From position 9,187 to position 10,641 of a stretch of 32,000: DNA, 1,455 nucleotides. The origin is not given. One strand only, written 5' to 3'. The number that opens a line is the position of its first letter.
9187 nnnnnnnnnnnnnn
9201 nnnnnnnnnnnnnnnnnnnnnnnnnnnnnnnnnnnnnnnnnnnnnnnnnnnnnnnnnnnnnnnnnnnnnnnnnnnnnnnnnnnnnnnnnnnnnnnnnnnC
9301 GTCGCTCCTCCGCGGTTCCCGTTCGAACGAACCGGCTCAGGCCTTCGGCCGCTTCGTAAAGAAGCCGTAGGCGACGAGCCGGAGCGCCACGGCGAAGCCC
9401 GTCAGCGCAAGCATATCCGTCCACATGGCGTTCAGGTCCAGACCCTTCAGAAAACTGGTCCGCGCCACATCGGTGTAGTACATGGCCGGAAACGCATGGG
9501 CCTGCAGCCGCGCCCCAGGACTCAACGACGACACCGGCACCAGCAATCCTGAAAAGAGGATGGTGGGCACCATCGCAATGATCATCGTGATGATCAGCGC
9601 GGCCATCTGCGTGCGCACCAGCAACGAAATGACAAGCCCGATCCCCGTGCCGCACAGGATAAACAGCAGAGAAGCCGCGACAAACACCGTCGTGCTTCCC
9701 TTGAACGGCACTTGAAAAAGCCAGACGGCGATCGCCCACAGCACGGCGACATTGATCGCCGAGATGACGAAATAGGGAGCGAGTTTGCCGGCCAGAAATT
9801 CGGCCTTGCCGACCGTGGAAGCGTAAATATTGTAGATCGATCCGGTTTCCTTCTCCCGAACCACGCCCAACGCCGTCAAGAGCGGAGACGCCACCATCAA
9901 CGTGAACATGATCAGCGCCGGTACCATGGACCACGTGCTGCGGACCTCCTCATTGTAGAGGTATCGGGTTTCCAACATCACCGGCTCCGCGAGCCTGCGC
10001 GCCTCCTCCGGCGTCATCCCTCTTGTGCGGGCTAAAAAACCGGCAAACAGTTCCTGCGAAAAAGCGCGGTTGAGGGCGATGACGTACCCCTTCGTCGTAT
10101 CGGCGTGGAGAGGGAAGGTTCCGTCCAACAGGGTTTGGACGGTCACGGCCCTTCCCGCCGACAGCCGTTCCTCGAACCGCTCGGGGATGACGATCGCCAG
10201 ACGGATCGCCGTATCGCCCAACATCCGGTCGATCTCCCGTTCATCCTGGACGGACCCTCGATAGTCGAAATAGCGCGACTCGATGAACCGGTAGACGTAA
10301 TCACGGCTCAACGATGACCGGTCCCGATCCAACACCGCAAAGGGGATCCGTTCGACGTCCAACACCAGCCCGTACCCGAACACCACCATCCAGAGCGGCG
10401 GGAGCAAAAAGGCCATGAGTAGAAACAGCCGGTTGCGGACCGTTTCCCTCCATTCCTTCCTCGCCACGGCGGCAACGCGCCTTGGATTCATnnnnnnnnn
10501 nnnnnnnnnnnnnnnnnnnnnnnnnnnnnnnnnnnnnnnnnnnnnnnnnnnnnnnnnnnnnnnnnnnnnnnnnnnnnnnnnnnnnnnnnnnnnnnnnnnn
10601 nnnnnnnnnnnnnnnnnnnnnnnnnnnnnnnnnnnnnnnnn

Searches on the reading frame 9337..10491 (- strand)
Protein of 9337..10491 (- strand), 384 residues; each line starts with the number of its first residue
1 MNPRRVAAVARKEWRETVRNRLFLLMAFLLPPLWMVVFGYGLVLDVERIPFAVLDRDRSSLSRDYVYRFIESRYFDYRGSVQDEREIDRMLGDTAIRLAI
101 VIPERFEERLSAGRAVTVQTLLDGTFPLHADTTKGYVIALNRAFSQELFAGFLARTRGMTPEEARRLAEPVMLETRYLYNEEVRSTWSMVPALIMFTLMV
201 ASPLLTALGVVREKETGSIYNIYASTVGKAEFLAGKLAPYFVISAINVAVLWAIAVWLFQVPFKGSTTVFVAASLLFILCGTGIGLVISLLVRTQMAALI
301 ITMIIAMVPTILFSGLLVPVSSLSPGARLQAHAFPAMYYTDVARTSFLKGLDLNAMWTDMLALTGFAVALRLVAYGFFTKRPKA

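Call 86: search_protein_families(library=pfam, proteins=[window:9337-10491:-], max_evalue=0.00001)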
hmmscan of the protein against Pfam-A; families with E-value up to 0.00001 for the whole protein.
window:9337-10491:- (384 aa): 3 families
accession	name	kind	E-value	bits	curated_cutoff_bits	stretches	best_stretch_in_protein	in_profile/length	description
PF12698.13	ABC2_membrane_3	-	9.1e-42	143.8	31.6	1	23-374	3-345/347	ABC-2 family transporter protein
PF01061.29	ABC2_membrane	-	1.3e-20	74.3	26.9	1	174-347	51-210/211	ABC-2 type transporter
PF12679.13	ABC2_membrane_2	-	2.7e-15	56.8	27.2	1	8-381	2-281/283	ABC-2 family transporter protein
